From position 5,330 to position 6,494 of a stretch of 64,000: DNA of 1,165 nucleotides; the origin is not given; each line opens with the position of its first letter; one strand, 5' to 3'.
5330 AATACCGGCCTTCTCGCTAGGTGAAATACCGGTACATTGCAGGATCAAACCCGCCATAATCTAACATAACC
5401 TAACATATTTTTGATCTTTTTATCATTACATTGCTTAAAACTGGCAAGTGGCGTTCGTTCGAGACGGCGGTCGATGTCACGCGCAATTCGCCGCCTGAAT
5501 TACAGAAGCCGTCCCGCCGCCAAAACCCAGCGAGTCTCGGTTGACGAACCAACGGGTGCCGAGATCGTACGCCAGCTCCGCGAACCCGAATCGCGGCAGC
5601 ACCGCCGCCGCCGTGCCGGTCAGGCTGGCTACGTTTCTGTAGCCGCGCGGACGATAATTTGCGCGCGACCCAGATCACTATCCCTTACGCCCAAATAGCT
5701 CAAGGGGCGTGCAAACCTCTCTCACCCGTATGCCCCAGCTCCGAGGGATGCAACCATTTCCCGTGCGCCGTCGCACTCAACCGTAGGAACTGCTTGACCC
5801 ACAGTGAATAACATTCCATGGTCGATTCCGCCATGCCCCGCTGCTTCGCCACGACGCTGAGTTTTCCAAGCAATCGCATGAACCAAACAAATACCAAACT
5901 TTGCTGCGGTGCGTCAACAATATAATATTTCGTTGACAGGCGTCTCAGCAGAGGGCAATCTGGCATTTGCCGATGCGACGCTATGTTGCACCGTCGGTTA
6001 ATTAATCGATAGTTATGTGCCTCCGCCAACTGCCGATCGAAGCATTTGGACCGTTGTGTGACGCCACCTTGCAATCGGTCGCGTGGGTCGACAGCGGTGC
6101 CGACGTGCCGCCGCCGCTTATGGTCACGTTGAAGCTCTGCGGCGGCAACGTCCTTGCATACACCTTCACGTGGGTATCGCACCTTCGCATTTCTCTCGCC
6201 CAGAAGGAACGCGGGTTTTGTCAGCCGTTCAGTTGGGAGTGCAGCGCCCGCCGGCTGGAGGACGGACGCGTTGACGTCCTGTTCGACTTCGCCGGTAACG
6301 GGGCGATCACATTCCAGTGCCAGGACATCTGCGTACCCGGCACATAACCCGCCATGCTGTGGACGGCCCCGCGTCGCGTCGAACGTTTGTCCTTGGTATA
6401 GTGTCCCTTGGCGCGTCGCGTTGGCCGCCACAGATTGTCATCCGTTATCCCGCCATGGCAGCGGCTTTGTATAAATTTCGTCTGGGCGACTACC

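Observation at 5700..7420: Lower-GC islet opening with a tyrosine-recombinase N-terminal remnant: possible degraded integron-like or integrative element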

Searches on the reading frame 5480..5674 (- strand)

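Call 43: search_protein_families(library=ncbifam, max_evalue=10, proteins=[window:5480-5674:-])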
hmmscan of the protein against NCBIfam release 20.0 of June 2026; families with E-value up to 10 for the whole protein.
seq(65 aa): 1 family
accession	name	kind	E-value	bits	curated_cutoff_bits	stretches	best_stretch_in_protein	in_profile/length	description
NF008251.0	PRK11027.1-1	equivalog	0.21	11.7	181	1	7-45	16-54/112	hypothetical protein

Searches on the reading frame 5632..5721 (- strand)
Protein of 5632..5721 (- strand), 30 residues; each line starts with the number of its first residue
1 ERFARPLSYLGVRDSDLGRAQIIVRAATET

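Call 43: search_protein_families(library=ncbifam, max_evalue=10, proteins=[window:5632-5721:-])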
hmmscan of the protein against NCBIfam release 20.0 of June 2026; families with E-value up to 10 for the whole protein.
seq(30 aa): 0 families

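Call 44: search_protein_families(library=pfam, max_evalue=10, proteins=[window:5632-5721:-])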
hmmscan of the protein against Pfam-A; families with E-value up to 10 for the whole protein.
seq(30 aa): 0 families

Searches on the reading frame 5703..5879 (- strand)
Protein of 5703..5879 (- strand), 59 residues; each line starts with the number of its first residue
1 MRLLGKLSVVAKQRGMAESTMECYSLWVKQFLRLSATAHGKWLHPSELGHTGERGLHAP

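Call 9: search_protein_families(library=pfam, max_evalue=10, proteins=[window:5703-5879:-])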
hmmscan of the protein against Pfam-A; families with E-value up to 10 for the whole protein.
seq(59 aa): 1 family
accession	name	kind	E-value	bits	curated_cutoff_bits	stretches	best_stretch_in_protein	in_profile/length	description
PF13495.12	Phage_int_SAM_4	-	6.4e-05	23.7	27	1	6-48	4-41/85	Phage integrase, N-terminal SAM-like domain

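Call 10: search_protein_families(library=ncbifam, max_evalue=10, proteins=[window:5703-5879:-])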
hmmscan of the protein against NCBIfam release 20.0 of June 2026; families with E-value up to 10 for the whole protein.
seq(59 aa): 1 family
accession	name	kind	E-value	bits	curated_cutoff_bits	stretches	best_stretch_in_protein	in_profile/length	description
TIGR02249.1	integrase_gron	subfamily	0.0013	18.2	265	1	5-47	3-45/315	integron integrase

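Call 13: find_homologous_proteins(query=window:5703-5879:-, max_evalue=0.01)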
Query seq(59 aa) (59 aa): 2 proteins with E <= 0.01 among 2 candidates.
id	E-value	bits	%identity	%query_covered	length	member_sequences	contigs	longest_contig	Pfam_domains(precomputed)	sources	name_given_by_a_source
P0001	1.9e-17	80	84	83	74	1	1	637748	PF13495.13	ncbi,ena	-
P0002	1.7e-15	74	77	81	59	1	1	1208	PF13495.13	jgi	jgi:hypothetical protein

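Call 16: find_encoding_contigs(protein=P0001, flank=10000, max_places=6)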
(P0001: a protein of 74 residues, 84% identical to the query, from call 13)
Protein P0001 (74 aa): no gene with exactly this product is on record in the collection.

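Call 17: find_encoding_contigs(protein=P0002, flank=10000, max_places=6)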
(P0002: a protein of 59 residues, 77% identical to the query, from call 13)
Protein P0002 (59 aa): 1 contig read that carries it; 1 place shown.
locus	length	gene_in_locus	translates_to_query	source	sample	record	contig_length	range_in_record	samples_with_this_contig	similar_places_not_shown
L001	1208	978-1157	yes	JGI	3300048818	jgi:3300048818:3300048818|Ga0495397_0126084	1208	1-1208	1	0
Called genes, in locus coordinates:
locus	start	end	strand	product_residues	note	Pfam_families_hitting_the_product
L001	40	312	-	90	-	-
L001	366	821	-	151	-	-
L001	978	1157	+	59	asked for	PF13495:Phage_int_SAM_4 (weak)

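Call 24: find_encoding_contigs(protein=P0003, flank=3000, max_places=3)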
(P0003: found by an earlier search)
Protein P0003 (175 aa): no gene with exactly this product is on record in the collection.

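Call 97: find_related_loci(query=A8, collection=metagenome_contigs, flank=5000)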
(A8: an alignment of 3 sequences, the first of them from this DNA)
Query A8 (49 aa) in metagenome_contigs; peptide patterns used: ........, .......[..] (x = any residue, [..] = any of these).
269 stretches matched a pattern; 6 encode a relative of the query (tblastn E <= 1e-3); 6 distinct loci.
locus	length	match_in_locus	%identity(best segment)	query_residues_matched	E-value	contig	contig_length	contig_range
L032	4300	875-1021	90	1-49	2e-29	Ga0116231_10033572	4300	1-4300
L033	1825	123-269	84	1-49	1e-27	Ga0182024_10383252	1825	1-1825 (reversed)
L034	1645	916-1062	84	1-49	1e-27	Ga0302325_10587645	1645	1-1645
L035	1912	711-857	84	1-49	2e-27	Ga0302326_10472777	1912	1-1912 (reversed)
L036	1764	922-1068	78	1-49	2e-24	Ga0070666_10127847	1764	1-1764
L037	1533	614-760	78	1-49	3e-24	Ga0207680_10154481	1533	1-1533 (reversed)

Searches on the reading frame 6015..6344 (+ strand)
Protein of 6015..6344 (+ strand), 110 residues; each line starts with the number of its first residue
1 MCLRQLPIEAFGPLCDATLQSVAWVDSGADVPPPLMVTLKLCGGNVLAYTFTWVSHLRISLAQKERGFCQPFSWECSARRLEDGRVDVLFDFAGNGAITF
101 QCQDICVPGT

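Call 9: search_protein_families(library=pfam, max_evalue=10, proteins=[window:6015-6344:+])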
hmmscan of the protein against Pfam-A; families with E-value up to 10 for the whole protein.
window:6015-6344:+ (110 aa): 0 families

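Call 10: search_protein_families(library=ncbifam, max_evalue=10, proteins=[window:6015-6344:+])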
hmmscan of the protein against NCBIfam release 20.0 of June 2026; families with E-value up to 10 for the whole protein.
window:6015-6344:+ (110 aa): 0 families

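Call 81: search_protein_representatives(protein=window:6015-6344:+)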
Query: 110 residues. Proteins with E-value up to 0.001 (for the whole library): 63; up to 1e-10: 10; up to 1e-30: 1. The best 63 are listed.
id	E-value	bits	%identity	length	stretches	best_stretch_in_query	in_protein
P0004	7.2e-72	255.1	100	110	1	1-110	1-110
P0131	3.2e-20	88.5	46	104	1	6-110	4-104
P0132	1.1e-18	83.6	42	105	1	12-106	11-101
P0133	4.7e-18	81.5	44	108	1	2-107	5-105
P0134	2.2e-16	76.1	42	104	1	9-110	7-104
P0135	1.4e-15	73.5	47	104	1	13-110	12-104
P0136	8.2e-15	71.1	52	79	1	41-109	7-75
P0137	3.3e-12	62.7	37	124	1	14-107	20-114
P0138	8.6e-11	58.1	42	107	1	12-106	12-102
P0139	9.7e-11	58.0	40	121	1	14-105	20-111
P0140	2.1e-09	53.6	37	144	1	6-105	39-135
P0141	3.4e-09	53.0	38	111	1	4-107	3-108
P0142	1.3e-08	51.1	41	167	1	13-107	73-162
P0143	2.1e-08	50.4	33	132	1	13-109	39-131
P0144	9.5e-08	48.3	34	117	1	14-106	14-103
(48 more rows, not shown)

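Call 83: search_protein_families(library=pfam, alignment_id=A6, max_evalue=0.01)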
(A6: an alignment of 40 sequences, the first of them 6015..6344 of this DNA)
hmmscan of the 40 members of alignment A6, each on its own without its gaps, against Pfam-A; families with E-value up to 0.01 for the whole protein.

A. member 1, window:6015-6344:+ (110 aa): 0 families

B. families by the number of members that match (of 40 scanned): 0 families

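Call 84: search_solved_structures(query=A6, max_evalue=1)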
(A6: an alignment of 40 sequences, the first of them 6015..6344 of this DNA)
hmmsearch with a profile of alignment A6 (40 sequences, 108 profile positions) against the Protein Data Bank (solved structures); distinct sequences matched with E-value up to 1: 6.
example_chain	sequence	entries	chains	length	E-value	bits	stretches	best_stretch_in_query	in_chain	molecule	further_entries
2aud_A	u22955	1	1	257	0.26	14.5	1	11-66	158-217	Type II restriction enzyme HincII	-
2gig_A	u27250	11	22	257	0.26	14.5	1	11-66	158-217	Type II restriction enzyme HincII | Type-2 restriction enzyme HindII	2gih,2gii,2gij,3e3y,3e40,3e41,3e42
1kc6_A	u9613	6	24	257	0.26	14.5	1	11-66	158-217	TYPE II RESTRICTION ENZYME HINCII | Hinc II endonuclease | Type II restriction enzyme HindII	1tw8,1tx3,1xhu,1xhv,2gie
3ebc_A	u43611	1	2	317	0.38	13.9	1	11-66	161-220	Type-2 restriction enzyme HincII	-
7pzy_h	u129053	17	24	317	0.39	13.9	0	47-96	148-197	Guanine nucleotide-binding protein subunit beta-like protein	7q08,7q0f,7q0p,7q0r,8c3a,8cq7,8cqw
9spj_ZY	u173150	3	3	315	0.53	13.5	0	43-96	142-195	Small ribosomal subunit protein RACK1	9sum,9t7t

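Call 88: search_protein_families(library=padloc, max_evalue=0.01, proteins=[window:6015-6344:+])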
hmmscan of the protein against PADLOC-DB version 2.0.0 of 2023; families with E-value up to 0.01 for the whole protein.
window:6015-6344:+ (110 aa): 0 families

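Call 91: predict_structure(alignment_id=A6)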
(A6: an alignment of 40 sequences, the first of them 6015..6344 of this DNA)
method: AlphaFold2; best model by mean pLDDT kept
length: 110 residues; sequences in the alignment: 40
mean_pLDDT: 92.2   pTM: 0.84
mean pLDDT of the five models: 92.2, 90.7, 90.6, 89.8, 89.4
residues with pLDDT >= 90: 85; 70-90: 19; 50-70: 6; < 50: 0
segments of 3 or more residues with pLDDT < 50: none
pLDDT, mean of each block of 10 residues (from residue 1): 91 91 93 95 95 97 75 92 98 95 94
secondary structure, 60 per line:
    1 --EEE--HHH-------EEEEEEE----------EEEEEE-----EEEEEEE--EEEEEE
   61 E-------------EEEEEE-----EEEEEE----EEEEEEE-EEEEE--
elements in order: E3-5 E18-24 E35-40 E46-52 E55-61 E75-80 E86-91 E96-102 E104-108
